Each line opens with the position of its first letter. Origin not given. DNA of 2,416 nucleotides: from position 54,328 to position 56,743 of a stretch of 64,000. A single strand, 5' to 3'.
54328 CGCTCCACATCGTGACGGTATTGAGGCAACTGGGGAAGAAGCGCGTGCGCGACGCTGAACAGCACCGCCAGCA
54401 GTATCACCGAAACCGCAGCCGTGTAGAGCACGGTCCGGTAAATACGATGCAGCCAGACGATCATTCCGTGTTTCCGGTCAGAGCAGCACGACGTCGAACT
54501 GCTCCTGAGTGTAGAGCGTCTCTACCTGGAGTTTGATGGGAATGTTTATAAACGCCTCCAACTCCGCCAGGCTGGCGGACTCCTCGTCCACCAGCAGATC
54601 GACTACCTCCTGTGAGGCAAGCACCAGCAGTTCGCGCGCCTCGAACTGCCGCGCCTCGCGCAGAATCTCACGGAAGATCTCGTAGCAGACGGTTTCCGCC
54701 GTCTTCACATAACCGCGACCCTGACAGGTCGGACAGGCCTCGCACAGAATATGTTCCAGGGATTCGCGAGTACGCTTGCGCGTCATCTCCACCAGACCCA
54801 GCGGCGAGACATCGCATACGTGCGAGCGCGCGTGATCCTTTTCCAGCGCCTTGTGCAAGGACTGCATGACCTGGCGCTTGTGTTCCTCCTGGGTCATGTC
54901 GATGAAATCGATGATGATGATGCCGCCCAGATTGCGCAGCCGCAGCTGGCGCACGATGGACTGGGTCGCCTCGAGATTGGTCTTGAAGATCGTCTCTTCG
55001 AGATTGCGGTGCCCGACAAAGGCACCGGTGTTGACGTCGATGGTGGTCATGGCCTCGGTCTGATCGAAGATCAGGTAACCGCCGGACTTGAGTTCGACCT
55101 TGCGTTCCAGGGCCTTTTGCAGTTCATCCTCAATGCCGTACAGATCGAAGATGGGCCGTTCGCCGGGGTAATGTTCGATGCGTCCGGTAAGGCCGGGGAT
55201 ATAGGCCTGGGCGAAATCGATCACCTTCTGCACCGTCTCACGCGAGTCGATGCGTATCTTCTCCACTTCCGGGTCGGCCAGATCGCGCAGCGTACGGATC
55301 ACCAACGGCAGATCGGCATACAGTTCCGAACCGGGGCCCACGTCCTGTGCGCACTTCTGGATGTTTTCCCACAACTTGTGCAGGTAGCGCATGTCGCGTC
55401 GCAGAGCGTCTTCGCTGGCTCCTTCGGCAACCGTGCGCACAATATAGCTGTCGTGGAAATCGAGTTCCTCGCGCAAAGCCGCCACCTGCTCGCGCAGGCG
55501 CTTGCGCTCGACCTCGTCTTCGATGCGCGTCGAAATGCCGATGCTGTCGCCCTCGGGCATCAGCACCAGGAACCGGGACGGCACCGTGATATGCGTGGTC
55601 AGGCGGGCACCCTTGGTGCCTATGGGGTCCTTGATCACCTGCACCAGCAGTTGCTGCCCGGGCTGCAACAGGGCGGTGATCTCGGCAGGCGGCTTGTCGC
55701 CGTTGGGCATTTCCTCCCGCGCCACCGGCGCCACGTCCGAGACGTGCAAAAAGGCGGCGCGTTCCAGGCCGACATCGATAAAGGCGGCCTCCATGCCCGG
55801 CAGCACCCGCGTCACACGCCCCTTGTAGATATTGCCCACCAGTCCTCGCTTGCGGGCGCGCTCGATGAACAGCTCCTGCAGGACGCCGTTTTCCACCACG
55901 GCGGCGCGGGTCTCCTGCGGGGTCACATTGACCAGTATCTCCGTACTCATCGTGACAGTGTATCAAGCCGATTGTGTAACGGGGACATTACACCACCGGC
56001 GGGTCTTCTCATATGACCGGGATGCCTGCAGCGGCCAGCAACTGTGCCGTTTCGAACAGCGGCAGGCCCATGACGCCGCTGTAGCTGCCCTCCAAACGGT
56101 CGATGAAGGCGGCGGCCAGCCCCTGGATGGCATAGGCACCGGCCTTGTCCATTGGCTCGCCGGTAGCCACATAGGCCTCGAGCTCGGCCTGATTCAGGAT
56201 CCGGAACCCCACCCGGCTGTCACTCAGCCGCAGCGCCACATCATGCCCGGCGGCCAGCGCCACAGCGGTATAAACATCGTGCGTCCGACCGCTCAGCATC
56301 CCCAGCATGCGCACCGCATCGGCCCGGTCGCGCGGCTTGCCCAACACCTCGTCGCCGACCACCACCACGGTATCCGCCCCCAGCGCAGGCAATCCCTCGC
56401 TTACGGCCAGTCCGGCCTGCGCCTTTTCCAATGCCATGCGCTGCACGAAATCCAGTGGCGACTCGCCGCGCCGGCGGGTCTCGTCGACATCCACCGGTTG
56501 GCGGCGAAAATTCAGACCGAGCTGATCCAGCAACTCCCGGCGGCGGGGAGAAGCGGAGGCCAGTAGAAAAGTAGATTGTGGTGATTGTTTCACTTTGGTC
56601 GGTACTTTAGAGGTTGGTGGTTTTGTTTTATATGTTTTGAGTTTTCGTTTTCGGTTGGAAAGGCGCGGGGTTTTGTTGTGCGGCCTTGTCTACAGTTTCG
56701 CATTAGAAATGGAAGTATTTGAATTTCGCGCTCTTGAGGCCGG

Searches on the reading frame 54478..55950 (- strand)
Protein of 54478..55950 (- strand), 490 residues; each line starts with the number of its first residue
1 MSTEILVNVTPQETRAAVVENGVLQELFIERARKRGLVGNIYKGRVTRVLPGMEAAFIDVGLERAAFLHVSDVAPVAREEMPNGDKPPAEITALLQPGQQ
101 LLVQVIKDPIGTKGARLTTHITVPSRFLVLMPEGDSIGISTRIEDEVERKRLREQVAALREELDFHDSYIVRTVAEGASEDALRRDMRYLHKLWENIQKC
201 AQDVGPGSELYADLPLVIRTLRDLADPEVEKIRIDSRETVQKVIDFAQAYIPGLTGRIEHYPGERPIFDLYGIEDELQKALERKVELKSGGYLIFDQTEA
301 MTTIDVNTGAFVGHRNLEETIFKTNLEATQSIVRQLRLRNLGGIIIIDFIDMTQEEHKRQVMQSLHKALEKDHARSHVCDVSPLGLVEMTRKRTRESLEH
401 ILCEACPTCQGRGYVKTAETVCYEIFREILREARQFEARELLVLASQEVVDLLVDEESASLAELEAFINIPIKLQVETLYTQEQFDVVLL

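Call 13: search_protein_families(library=ncbifam, proteins=[window:54478-55950:-])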
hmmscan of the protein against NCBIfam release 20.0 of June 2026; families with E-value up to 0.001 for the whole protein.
window:54478-55950:- (490 aa): 5 families
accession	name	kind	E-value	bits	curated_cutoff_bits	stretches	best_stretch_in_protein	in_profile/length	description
NF008689.0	PRK11712.1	equivalog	1e-216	720.1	594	1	1-490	1-489/489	ribonuclease G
TIGR00757.1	RNaseEG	subfamily_domain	1.8e-156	521.3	325.95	1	13-427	1-415/415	Rne/Rng family ribonuclease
NF052586.1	RnaseECyano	equivalog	1e-98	331.4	900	1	10-416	8-407/619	ribonuclease E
NF052588.1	RnaseEMycob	equivalog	1.2e-95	321.2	1400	1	14-421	339-752/945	ribonuclease E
NF008074.0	PRK10811.1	equivalog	6.3e-95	318.9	908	1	5-465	4-463/1068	ribonuclease E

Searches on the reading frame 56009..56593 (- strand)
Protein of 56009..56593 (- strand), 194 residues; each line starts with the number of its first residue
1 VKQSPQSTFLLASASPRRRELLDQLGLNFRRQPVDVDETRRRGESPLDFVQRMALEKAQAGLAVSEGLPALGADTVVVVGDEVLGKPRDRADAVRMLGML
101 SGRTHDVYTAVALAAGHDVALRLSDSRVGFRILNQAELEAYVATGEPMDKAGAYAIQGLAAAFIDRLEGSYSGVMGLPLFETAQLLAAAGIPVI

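Call 13: search_protein_families(library=ncbifam, proteins=[window:56009-56593:-])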
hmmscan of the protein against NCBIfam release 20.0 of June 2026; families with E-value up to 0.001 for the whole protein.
window:56009-56593:- (194 aa): 14 families
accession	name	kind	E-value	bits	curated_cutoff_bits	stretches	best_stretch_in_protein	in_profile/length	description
NF003403.0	PRK04694.1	equivalog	3.8e-61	206.2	300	1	10-189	3-187/190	Maf-like protein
NF010948.0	PRK14368.1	equivalog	1.5e-56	190.9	291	1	7-189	5-189/193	Maf-like protein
TIGR00172.1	maf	subfamily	5.9e-51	172.6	117.15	1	7-186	3-184/185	Maf family nucleotide pyrophosphatase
NF002401.0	PRK01441.1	equivalog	3.7e-50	170.4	317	1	6-193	4-199/207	Maf-like protein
NF010942.0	PRK14362.1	equivalog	8.1e-50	169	290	1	6-191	11-200/210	Maf-like protein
NF010947.0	PRK14367.1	equivalog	1.7e-49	167.8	315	1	8-189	3-191/202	Maf-like protein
NF010944.0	PRK14364.1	equivalog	2.8e-47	160.6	311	1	11-186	1-176/181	Maf-like protein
NF010945.0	PRK14365.1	equivalog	1.9e-40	138.5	273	1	10-193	5-191/197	Maf-like protein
NF010946.0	PRK14366.1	equivalog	3e-40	137.8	284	1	9-187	7-187/195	Maf-like protein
NF000867.0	PRK00078.1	equivalog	3.2e-40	137.9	249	1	9-191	3-190/192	Maf-like protein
NF010941.0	PRK14361.1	equivalog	3.5e-40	137.6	272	1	7-193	6-191/194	Maf-like protein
NF010943.0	PRK14363.1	equivalog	6e-39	133.7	273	1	9-186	3-180/204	Maf-like protein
NF003141.0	PRK04056.1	equivalog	7.5e-31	107.2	161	1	10-179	3-173/181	septum formation inhibitor Maf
NF002690.0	PRK02478.1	equivalog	2.1e-23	82.9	269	1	7-182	3-187/199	Maf-like protein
